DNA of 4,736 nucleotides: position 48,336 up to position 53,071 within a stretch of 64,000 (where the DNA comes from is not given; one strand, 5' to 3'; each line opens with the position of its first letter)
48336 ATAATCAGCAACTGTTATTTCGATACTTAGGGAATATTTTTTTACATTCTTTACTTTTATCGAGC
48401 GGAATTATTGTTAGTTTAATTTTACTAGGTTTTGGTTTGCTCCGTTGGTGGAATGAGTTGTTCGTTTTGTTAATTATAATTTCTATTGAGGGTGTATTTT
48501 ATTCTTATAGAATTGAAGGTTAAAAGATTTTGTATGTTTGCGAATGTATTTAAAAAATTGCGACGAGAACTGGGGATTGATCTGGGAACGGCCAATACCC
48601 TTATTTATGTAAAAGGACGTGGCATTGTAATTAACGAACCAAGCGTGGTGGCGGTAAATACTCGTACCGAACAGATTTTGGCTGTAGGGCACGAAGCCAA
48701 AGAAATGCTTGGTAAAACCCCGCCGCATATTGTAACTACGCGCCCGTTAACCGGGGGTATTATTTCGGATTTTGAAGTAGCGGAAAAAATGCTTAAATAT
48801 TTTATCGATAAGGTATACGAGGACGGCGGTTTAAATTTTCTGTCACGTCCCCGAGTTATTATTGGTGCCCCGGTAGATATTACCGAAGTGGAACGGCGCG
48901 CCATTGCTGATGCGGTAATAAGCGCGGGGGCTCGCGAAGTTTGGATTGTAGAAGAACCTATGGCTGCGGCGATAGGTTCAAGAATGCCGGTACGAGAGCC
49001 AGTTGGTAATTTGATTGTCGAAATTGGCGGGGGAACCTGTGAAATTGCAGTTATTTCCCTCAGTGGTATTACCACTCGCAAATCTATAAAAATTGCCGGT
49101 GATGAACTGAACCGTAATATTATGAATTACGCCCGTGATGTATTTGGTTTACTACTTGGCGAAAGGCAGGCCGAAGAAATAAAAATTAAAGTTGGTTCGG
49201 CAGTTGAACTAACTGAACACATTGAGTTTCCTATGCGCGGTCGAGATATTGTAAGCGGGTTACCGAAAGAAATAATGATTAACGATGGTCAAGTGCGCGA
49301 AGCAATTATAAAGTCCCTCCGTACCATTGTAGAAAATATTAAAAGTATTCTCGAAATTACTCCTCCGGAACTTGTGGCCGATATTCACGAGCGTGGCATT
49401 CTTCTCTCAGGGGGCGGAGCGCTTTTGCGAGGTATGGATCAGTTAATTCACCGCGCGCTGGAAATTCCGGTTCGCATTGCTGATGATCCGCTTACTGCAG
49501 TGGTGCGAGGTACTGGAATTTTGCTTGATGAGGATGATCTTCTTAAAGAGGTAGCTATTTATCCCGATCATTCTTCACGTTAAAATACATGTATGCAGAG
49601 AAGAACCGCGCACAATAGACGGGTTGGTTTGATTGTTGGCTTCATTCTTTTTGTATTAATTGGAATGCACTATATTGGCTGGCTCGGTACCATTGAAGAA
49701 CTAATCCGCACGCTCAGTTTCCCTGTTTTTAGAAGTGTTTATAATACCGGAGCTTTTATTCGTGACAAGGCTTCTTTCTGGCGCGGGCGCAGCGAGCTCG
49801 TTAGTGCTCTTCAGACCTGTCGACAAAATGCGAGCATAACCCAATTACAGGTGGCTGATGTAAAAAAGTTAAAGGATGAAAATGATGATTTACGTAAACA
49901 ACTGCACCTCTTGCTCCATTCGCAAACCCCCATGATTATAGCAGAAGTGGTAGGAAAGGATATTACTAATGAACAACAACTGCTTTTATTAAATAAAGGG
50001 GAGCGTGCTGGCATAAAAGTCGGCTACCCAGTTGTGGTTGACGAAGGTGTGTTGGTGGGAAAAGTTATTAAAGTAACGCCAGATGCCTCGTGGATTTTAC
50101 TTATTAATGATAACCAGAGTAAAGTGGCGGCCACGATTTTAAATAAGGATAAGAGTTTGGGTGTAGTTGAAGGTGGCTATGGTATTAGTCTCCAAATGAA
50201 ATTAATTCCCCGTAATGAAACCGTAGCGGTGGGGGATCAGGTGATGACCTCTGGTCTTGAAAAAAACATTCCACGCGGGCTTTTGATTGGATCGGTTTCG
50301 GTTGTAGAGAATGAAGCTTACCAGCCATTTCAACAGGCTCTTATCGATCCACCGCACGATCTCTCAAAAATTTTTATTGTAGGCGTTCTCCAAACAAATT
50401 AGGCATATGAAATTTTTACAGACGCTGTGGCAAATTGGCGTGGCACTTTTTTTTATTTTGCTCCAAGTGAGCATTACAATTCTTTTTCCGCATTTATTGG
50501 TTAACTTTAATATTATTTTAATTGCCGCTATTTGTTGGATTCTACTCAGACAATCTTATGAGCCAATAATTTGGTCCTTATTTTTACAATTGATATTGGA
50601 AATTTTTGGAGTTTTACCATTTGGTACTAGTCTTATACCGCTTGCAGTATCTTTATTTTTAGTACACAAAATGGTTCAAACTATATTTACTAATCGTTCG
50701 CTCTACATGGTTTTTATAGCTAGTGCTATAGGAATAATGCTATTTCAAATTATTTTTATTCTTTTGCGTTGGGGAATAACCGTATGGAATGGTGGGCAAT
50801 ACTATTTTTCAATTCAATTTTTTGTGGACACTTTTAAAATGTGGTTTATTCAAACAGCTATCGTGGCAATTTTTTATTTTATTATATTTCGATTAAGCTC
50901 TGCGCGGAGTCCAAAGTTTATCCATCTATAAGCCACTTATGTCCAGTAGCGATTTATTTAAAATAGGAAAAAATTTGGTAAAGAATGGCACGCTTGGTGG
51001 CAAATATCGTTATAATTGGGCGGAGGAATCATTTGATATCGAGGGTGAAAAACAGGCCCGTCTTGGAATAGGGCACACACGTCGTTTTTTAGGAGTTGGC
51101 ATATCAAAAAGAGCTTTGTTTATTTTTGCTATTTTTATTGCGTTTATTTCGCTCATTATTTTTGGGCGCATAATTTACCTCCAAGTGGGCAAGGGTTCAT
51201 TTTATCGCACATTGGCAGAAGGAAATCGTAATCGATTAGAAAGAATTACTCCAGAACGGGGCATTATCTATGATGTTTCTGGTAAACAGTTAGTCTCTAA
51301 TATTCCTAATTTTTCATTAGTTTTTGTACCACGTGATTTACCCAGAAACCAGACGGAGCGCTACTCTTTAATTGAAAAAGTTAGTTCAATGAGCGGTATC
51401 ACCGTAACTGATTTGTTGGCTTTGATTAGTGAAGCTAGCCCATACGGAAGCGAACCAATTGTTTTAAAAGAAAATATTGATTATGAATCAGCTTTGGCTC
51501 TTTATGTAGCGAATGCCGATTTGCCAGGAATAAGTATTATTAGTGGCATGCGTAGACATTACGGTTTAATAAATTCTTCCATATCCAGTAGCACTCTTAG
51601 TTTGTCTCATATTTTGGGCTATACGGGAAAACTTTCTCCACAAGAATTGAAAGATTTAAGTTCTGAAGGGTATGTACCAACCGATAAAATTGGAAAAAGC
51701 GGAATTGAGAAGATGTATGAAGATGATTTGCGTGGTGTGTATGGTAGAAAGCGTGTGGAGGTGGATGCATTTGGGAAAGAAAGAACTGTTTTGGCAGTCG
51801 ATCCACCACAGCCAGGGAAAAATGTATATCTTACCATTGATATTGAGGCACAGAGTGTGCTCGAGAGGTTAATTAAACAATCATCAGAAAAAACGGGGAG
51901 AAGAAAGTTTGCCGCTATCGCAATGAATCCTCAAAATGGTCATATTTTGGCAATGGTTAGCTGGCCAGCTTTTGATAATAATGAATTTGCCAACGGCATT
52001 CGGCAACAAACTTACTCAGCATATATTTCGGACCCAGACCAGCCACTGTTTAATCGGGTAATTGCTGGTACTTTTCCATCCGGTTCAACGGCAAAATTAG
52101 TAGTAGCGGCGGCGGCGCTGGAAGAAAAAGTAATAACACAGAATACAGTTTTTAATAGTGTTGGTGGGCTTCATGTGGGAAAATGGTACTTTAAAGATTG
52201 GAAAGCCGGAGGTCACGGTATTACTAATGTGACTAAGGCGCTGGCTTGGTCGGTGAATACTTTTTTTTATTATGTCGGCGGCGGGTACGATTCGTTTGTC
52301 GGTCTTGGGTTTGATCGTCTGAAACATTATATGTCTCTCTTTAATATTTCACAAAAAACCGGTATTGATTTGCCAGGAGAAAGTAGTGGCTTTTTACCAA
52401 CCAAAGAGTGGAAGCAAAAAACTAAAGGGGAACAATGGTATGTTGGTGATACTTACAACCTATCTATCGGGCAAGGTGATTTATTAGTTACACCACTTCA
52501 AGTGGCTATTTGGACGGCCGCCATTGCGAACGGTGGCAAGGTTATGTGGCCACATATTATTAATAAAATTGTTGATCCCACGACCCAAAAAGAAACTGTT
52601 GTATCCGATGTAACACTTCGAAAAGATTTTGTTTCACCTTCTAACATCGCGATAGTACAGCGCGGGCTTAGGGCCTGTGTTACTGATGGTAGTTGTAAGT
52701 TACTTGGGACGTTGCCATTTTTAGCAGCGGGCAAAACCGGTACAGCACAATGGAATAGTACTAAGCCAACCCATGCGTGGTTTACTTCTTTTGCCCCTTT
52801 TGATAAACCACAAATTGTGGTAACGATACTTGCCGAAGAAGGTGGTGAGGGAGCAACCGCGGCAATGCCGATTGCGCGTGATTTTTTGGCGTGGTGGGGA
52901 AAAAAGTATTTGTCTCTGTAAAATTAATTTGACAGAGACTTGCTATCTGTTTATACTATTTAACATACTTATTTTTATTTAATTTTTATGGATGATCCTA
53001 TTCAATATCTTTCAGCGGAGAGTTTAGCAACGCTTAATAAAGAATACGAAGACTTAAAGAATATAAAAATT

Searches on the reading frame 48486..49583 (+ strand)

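Call 79: search_protein_families(library=pfam, proteins=[window:48486-49583:+], max_evalue=0.001)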
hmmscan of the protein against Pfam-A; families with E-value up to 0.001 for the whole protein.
window:48486-49583:+ (365 aa): 4 families
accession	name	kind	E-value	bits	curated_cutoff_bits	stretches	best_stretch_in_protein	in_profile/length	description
PF06723.19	MreB_Mbl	-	1.5e-131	438.6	27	1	27-353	2-325/327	MreB/Mbl protein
PF14450.12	FtsA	-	2.4e-10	41.3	31.8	1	177-334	2-112/127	Cell division protein FtsA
PF00012.26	HSP70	-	2.5e-07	29.7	20.6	1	124-220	136-238/599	Hsp70 protein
PF00022.25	Actin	-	1e-05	24.7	27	0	52-217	31-188/410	Actin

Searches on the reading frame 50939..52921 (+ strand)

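Call 79: search_protein_families(library=pfam, proteins=[window:50939-52921:+], max_evalue=0.001)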
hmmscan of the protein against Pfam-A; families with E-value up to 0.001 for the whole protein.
window:50939-52921:+ (660 aa): 2 families
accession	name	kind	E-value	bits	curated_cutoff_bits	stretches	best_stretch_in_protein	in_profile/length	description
PF00905.27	Transpeptidase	-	5.3e-60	203.6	22.1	1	325-650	2-298/299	Penicillin binding protein transpeptidase domain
PF03717.20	PBP_dimer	-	1.4e-34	120.5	24.4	1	103-282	2-176/180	Penicillin-binding Protein dimerisation domain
